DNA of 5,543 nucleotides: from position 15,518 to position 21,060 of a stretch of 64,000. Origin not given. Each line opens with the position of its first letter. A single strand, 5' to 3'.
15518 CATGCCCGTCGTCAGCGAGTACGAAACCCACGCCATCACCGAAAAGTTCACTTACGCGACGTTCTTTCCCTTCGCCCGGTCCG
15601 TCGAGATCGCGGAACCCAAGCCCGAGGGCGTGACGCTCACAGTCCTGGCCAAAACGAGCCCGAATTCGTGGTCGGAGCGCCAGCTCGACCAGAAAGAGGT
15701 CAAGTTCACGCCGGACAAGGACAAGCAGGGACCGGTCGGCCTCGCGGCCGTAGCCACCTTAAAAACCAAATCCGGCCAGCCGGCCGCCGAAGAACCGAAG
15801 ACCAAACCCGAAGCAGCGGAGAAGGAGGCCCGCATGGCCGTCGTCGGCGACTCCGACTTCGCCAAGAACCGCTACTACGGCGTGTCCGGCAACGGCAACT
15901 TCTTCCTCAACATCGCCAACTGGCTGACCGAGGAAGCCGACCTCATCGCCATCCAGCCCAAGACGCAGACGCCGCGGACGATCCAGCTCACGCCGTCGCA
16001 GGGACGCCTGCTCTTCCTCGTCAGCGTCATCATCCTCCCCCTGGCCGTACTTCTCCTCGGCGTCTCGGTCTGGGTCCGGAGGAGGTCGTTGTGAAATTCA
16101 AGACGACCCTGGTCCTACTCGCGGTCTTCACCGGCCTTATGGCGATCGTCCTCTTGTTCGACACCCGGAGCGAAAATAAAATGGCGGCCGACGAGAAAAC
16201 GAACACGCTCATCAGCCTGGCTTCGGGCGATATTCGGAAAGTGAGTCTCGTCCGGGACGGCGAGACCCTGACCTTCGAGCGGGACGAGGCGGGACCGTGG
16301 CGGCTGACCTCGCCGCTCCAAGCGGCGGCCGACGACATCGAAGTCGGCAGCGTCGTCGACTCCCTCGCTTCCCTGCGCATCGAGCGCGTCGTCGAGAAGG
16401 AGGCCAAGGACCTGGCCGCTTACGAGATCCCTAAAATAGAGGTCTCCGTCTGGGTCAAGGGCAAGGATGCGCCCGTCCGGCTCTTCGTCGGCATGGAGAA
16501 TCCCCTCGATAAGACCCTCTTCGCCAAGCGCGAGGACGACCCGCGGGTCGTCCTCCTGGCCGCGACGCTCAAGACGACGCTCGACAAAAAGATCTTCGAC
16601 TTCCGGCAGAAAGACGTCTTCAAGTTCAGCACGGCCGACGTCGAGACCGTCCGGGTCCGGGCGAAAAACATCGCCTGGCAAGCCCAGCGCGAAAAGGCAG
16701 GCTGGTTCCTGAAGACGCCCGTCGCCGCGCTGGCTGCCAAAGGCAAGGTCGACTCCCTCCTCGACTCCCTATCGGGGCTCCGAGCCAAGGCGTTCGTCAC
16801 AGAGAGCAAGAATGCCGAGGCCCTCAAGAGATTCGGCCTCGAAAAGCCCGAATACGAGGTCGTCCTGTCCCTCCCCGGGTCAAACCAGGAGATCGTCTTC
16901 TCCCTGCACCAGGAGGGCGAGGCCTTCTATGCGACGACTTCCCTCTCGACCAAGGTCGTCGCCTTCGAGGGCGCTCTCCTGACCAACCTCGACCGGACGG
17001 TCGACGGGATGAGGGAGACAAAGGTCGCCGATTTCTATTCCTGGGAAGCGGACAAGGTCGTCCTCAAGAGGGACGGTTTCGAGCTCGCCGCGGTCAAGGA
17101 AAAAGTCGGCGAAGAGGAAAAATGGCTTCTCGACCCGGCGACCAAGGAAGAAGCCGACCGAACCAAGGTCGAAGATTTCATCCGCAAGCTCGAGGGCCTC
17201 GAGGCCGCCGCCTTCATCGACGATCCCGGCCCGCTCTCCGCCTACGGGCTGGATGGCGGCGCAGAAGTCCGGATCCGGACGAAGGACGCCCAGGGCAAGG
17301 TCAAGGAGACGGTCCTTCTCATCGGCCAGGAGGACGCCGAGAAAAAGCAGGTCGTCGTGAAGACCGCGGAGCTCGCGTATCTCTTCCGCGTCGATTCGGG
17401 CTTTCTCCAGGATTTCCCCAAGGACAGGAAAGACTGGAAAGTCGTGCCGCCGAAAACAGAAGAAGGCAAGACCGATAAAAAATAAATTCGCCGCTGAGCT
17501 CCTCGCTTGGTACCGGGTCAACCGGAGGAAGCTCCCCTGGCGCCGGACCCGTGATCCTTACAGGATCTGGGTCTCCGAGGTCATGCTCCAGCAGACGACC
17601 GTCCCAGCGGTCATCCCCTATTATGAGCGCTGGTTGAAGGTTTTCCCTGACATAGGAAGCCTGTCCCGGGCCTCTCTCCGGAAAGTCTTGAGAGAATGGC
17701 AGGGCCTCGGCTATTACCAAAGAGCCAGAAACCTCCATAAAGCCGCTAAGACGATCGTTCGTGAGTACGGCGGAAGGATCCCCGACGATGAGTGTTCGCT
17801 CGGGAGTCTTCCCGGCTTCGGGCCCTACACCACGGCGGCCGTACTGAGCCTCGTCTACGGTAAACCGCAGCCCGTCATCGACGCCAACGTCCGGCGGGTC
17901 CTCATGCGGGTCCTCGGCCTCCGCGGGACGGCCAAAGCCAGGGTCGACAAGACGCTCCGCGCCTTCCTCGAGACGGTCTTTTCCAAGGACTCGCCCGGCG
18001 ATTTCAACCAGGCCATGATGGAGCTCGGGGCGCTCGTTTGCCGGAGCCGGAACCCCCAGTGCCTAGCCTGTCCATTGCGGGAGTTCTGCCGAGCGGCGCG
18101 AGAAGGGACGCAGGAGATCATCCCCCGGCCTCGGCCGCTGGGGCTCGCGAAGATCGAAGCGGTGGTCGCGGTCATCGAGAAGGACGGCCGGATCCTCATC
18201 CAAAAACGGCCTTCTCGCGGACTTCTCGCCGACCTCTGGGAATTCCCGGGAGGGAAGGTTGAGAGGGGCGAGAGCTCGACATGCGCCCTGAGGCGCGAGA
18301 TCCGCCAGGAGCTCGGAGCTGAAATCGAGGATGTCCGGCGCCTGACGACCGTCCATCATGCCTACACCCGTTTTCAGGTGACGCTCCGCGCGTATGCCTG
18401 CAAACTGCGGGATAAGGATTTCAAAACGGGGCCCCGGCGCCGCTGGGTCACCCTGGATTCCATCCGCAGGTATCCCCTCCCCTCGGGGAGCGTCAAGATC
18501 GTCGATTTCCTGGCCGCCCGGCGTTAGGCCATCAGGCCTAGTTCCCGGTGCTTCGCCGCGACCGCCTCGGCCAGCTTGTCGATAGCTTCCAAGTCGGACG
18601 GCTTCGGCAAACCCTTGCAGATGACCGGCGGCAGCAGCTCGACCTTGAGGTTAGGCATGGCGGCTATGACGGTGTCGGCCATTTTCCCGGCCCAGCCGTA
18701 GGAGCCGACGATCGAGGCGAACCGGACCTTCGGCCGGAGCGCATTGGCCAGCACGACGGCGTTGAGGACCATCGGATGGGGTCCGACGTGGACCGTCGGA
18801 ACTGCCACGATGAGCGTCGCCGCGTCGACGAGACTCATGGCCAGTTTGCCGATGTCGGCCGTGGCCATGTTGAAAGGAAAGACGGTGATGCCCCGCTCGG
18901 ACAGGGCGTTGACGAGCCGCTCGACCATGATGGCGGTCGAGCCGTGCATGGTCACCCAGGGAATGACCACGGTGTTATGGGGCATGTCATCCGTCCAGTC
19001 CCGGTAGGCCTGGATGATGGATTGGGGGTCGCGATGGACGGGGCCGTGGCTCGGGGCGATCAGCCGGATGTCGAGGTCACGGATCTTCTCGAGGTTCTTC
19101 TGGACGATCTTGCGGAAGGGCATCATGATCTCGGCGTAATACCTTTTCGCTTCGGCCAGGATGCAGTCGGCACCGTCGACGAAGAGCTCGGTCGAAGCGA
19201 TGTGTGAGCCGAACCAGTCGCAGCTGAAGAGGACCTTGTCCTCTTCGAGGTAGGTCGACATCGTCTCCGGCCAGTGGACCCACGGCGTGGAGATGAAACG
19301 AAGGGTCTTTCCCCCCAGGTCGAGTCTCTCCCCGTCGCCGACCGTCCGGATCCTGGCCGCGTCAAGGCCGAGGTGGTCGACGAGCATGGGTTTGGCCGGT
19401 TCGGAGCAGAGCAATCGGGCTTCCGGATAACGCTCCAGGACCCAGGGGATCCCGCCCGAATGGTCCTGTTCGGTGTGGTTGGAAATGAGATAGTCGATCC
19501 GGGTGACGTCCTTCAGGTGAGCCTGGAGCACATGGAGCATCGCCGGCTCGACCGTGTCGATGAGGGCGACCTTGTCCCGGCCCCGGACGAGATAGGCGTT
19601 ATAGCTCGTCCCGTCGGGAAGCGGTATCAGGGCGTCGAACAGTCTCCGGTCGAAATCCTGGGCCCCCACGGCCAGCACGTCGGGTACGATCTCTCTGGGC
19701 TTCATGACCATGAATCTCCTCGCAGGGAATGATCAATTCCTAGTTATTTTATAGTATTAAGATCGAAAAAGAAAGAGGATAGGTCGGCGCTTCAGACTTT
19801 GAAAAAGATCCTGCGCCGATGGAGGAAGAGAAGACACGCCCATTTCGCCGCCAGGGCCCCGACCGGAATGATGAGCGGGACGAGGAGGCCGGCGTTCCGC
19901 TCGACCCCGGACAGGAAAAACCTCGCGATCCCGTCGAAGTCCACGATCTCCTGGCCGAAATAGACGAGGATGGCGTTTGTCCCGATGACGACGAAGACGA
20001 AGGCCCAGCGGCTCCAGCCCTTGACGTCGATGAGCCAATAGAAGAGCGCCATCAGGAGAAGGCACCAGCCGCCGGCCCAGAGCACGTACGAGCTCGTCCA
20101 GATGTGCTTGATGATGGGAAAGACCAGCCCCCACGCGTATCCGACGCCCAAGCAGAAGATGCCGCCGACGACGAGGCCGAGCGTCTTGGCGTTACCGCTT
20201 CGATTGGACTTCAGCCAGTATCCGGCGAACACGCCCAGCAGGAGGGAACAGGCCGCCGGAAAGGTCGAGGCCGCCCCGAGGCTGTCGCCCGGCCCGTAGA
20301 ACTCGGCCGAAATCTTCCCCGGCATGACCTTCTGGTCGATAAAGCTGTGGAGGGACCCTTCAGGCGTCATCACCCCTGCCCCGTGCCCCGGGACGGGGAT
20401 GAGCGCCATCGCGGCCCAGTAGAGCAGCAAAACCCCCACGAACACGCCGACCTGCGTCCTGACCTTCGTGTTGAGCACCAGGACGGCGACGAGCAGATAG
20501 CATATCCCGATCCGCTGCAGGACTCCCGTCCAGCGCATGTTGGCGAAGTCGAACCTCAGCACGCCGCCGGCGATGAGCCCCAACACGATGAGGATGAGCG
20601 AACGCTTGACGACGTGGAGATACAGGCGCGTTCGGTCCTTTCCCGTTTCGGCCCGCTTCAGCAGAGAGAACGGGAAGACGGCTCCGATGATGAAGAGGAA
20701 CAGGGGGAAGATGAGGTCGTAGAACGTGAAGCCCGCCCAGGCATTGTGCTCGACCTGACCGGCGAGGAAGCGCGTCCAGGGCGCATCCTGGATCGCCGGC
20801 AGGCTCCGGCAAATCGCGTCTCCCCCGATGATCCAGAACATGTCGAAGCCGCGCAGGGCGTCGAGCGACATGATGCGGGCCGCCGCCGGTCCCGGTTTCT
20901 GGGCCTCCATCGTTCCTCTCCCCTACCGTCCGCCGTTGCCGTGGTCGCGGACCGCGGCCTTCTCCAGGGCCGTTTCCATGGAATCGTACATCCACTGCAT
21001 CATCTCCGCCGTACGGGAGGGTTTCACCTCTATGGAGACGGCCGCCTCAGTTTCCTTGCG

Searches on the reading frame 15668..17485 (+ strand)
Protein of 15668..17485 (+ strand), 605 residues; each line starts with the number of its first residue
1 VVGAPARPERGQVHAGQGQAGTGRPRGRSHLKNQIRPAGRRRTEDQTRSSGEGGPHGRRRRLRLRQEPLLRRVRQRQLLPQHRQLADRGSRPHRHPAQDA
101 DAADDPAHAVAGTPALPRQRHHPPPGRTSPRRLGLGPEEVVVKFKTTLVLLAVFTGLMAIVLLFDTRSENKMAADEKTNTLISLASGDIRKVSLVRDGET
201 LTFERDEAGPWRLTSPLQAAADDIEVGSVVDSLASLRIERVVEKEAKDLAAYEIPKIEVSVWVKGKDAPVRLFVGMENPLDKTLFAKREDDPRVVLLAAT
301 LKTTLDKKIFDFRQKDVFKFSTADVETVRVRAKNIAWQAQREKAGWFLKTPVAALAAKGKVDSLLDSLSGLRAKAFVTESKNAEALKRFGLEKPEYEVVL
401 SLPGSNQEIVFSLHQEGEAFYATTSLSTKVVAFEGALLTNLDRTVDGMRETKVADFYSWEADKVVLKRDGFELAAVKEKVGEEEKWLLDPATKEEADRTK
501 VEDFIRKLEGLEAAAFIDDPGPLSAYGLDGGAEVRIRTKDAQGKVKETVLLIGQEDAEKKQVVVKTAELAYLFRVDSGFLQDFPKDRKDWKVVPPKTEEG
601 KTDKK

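Call 91: search_protein_families(library=pfam, proteins=[window:15668-17485:+], max_evalue=0.000001)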
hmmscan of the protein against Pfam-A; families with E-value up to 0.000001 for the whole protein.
window:15668-17485:+ (605 aa): 1 family
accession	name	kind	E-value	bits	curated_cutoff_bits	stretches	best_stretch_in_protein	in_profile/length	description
PF14238.11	DUF4340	-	5.4e-61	206.4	25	4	211-378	1-169/183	Domain of unknown function (DUF4340)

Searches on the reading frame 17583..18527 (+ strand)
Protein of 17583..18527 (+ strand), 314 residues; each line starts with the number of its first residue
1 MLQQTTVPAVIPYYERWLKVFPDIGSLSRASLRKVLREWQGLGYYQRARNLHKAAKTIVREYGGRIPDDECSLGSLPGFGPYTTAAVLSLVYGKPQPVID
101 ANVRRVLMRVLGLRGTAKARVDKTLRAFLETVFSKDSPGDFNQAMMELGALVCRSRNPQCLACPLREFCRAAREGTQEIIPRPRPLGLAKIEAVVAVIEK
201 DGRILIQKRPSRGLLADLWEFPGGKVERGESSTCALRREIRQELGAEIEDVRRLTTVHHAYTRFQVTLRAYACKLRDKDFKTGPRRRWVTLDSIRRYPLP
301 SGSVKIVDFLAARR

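Call 91: search_protein_families(library=pfam, proteins=[window:17583-18527:+], max_evalue=0.000001)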
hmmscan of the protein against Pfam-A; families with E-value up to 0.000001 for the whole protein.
window:17583-18527:+ (314 aa): 3 families
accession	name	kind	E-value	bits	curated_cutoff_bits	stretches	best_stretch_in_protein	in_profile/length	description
PF14815.12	NUDIX_4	-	1.4e-27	96.2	35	1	194-307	2-111/113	NUDIX domain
PF00730.31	HhH-GPD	-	1e-16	61.6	26.2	1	1-126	5-103/108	HhH-GPD superfamily base excision DNA repair protein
PF00293.34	NUDIX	-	5.7e-15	55.9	21.1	1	193-304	6-128/134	NUDIX domain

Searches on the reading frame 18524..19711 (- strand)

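Call 91: search_protein_families(library=pfam, proteins=[window:18524-19711:-], max_evalue=0.000001)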
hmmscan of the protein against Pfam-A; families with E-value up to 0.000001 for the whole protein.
window:18524-19711:- (395 aa): 2 families
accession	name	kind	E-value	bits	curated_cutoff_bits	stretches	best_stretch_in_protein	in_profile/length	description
PF19583.5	ODP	-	2.6e-26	93.1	27.2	1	37-223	3-194/194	ODP family beta lactamase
PF00753.33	Lactamase_B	-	7.4e-12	46.1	22.7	1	35-222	4-196/196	Metallo-beta-lactamase superfamily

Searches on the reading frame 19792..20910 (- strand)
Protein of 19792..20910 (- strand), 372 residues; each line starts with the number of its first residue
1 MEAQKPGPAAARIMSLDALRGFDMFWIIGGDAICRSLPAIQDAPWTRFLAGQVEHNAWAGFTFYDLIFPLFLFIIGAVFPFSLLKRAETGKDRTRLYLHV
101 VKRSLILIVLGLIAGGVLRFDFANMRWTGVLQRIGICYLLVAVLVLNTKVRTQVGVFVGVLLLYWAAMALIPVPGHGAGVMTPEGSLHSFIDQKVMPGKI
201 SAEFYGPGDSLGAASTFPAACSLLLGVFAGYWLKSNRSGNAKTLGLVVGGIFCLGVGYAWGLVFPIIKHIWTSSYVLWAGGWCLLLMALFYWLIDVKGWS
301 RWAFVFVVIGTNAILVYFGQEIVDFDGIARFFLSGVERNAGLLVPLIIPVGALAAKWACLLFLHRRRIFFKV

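Call 91: search_protein_families(library=pfam, proteins=[window:19792-20910:-], max_evalue=0.000001)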
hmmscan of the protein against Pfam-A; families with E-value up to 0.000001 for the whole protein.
window:19792-20910:- (372 aa): 1 family
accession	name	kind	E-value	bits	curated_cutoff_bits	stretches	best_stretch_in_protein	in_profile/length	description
PF16401.11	DUF5009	-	4.6e-07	30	25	1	14-172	3-165/260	Domain of unknown function (DUF5009)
